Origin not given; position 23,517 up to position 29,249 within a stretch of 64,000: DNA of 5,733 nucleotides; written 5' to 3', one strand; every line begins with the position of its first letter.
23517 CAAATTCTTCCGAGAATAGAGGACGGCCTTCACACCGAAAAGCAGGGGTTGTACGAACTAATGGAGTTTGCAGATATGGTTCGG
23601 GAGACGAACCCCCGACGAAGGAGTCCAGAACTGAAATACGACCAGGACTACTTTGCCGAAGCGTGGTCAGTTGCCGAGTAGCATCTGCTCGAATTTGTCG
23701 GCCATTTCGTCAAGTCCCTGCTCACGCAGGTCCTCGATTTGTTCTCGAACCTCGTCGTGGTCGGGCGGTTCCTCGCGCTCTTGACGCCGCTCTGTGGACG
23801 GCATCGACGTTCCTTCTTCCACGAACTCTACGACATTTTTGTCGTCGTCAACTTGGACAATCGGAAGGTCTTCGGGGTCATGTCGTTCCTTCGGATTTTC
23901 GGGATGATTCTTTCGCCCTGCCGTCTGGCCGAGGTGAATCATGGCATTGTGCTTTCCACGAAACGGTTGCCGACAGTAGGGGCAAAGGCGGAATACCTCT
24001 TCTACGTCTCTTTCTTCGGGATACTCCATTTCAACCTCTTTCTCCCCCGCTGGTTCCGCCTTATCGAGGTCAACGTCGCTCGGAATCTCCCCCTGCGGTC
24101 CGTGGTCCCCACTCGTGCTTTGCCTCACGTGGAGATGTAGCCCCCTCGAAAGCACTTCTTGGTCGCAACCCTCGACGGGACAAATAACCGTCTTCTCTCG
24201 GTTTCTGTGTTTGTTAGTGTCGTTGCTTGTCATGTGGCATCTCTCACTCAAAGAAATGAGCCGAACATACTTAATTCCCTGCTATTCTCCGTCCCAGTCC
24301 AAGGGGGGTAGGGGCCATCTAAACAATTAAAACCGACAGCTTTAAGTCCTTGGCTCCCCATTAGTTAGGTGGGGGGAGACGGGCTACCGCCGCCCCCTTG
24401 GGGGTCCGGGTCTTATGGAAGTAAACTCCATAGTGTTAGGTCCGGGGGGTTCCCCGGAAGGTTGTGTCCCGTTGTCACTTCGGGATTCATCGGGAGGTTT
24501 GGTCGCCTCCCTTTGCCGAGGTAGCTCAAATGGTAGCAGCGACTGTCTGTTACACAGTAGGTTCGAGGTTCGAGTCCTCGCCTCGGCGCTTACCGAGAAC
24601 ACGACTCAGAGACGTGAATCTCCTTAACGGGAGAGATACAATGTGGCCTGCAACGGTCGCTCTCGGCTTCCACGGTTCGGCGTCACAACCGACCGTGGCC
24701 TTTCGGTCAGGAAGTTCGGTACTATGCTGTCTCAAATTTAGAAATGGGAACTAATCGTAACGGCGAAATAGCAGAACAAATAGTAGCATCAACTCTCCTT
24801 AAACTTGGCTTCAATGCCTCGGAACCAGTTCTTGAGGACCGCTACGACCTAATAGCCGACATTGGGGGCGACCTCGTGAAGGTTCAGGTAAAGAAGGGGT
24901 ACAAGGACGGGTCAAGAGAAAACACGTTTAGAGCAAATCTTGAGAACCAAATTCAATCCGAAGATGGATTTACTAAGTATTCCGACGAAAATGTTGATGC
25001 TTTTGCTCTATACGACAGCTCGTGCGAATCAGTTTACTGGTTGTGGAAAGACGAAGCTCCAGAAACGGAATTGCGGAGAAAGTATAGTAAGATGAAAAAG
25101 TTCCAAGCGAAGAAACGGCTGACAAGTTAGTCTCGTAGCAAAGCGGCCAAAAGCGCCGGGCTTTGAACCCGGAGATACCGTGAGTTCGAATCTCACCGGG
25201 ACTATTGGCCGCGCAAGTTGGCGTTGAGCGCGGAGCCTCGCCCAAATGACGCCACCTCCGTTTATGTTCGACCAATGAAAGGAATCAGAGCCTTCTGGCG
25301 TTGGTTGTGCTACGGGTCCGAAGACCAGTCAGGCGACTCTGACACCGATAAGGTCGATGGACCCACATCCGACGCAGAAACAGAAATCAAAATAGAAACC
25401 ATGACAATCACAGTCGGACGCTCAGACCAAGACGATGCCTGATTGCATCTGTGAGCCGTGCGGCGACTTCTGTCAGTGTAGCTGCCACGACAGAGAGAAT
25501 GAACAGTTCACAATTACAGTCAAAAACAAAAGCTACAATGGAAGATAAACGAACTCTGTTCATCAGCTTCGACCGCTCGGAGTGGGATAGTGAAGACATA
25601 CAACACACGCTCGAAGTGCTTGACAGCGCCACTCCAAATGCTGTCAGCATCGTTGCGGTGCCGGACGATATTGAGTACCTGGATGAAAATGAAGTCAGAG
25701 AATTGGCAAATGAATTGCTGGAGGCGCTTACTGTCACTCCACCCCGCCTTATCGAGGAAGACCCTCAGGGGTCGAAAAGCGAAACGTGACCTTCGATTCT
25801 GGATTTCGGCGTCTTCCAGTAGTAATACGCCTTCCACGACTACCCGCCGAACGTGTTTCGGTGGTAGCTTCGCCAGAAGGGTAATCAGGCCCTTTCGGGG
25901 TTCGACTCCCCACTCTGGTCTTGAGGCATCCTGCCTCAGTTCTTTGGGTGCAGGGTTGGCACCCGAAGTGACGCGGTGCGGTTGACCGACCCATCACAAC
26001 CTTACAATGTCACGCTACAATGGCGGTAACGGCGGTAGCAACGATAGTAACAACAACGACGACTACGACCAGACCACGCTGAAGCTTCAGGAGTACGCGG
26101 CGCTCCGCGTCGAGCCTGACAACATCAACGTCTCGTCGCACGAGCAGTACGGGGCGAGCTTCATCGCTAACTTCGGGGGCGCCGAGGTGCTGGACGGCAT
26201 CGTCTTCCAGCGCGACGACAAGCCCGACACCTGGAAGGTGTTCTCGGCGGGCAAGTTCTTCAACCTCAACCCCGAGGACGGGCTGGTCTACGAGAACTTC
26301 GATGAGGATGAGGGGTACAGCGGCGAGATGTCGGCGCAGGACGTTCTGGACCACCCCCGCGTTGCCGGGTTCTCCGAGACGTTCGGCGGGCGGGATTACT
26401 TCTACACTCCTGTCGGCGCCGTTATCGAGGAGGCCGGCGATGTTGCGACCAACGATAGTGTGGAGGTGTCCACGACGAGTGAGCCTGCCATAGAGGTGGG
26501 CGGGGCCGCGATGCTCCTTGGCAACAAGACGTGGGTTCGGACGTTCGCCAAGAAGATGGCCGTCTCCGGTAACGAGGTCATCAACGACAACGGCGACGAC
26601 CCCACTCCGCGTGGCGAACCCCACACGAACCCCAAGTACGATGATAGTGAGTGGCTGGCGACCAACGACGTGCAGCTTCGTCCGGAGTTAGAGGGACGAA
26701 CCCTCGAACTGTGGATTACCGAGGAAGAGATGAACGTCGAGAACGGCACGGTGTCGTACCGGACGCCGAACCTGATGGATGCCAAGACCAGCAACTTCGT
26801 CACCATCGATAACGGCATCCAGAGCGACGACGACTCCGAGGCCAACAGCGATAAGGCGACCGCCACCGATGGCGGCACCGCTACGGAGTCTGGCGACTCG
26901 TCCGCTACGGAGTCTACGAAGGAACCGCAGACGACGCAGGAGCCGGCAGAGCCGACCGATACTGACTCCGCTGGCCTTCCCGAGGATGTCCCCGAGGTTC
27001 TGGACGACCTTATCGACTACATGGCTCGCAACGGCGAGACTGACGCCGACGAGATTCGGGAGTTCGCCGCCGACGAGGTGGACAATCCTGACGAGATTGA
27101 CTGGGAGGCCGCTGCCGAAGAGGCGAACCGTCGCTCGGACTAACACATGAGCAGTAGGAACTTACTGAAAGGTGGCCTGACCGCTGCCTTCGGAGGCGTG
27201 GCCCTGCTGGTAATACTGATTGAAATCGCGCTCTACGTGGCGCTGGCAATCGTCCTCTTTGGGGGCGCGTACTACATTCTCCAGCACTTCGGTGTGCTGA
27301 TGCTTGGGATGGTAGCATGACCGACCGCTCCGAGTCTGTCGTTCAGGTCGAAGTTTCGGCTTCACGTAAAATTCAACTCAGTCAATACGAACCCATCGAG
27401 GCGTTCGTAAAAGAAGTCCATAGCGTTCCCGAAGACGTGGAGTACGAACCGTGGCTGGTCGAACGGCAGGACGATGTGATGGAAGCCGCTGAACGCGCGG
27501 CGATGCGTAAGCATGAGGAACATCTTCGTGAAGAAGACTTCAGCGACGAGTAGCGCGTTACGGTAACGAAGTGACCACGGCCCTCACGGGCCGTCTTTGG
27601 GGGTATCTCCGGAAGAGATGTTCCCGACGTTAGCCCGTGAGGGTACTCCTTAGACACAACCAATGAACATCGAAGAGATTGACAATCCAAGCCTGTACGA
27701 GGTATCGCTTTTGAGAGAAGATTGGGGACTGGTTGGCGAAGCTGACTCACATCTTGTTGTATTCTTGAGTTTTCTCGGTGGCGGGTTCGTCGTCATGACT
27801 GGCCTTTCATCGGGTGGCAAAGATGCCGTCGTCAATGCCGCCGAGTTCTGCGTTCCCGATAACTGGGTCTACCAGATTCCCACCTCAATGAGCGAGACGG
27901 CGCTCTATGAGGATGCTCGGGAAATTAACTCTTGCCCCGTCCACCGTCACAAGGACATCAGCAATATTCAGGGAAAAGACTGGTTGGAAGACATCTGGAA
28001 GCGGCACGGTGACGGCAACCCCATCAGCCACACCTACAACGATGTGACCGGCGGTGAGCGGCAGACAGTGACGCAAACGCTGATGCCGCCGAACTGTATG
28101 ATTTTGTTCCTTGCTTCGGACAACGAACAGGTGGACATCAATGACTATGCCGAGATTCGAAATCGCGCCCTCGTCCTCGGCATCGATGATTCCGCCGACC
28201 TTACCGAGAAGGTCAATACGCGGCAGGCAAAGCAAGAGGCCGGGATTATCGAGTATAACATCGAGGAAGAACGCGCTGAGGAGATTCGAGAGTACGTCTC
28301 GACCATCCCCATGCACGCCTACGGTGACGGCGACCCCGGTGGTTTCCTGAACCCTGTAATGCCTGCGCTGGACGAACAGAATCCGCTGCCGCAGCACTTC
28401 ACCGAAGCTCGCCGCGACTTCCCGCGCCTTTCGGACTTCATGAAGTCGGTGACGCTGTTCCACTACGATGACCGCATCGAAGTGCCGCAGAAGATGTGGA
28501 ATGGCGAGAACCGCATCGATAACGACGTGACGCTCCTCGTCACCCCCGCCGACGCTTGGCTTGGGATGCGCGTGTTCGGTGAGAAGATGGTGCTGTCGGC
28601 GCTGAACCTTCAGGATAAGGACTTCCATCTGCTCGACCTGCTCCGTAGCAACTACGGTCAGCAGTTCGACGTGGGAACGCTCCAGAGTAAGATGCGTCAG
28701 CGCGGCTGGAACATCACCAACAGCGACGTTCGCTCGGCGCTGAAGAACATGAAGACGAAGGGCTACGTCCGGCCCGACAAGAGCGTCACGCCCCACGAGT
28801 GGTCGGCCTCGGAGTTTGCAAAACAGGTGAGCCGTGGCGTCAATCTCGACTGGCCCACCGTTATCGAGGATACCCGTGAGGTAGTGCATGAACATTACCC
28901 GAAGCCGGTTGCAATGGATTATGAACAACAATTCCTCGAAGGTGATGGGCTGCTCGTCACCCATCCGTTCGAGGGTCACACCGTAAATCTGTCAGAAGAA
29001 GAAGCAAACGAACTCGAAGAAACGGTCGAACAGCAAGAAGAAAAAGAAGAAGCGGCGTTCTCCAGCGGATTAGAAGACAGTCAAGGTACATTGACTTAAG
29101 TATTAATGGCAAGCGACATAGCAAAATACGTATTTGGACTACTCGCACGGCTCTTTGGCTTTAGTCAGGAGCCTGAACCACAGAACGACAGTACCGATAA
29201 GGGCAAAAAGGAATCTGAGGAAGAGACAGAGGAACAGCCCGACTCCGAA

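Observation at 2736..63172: DNA word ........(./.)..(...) is about ten-fold over-represented on both strands, inside genes and between them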

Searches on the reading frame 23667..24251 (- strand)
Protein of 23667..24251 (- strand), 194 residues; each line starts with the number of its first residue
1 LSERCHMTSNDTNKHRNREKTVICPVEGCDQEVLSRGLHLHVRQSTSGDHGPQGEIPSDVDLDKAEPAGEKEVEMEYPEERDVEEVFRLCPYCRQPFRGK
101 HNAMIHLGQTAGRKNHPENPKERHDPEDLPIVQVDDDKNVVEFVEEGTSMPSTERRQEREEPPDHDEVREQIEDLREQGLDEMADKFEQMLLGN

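Call 38: search_protein_families(library=pfam, max_evalue=0.01, proteins=[window:23667-24251:-])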
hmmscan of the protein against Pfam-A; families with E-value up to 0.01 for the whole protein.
window:23667-24251:- (194 aa): 1 family
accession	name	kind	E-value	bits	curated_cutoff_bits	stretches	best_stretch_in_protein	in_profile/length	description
PF24166.1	DUF7410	-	0.001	19.4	27.5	1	90-109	1-20/22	Domain of unknown function (DUF7410)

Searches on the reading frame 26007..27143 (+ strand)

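Call 9: search_protein_families(library=pfam, proteins=[window:26007-27143:+])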
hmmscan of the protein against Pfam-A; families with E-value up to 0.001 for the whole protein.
window:26007-27143:+ (378 aa): 0 families

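Call 51: search_protein_families(library=phrogs, max_evalue=0.001, proteins=[window:26007-27143:+])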
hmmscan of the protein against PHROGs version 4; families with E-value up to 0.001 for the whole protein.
window:26007-27143:+ (378 aa): 1 family
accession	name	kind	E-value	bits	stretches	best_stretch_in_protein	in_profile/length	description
phrog_12260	-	unknown function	7.7e-80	269.8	1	3-376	7-327/328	-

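Call 54: search_protein_families(library=ncbifam, max_evalue=0.1, proteins=[window:26007-27143:+])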
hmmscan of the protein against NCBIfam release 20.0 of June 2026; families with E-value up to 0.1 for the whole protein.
window:26007-27143:+ (378 aa): 0 families

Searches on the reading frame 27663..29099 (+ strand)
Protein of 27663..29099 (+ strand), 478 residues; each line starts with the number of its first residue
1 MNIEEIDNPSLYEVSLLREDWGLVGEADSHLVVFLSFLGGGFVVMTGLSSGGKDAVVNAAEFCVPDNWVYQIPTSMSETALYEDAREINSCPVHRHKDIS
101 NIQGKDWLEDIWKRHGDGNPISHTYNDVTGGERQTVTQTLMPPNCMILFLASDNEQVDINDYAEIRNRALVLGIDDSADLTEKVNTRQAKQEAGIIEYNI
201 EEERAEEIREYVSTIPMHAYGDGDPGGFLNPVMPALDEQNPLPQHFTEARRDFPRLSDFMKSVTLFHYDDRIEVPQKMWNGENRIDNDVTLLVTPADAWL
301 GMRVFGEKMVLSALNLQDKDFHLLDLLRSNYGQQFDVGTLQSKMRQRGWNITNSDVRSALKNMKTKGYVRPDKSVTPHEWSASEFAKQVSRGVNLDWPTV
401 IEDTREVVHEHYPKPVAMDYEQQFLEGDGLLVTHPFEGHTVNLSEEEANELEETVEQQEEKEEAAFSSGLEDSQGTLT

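Call 9: search_protein_families(library=pfam, proteins=[window:27663-29099:+])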
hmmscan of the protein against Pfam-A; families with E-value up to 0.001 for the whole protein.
window:27663-29099:+ (478 aa): 0 families

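Call 51: search_protein_families(library=phrogs, max_evalue=0.001, proteins=[window:27663-29099:+])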
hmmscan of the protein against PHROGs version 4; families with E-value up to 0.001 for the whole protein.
window:27663-29099:+ (478 aa): 1 family
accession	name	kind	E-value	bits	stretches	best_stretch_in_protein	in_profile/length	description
phrog_12057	-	unknown function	4.3e-197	656.7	1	2-470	4-463/493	-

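Call 52: search_solved_structures(query=window:27663-29099:+, max_evalue=1)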
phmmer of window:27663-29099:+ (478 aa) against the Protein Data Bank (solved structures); distinct sequences matched with E-value up to 1: 1.
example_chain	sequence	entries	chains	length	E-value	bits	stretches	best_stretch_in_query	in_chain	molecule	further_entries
7eqc_B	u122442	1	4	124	0.22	13.3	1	259-346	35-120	CYtoKinesis defect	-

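Call 54: search_protein_families(library=ncbifam, max_evalue=0.1, proteins=[window:27663-29099:+])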
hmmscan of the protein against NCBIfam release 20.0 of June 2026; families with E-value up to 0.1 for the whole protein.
window:27663-29099:+ (478 aa): 0 families
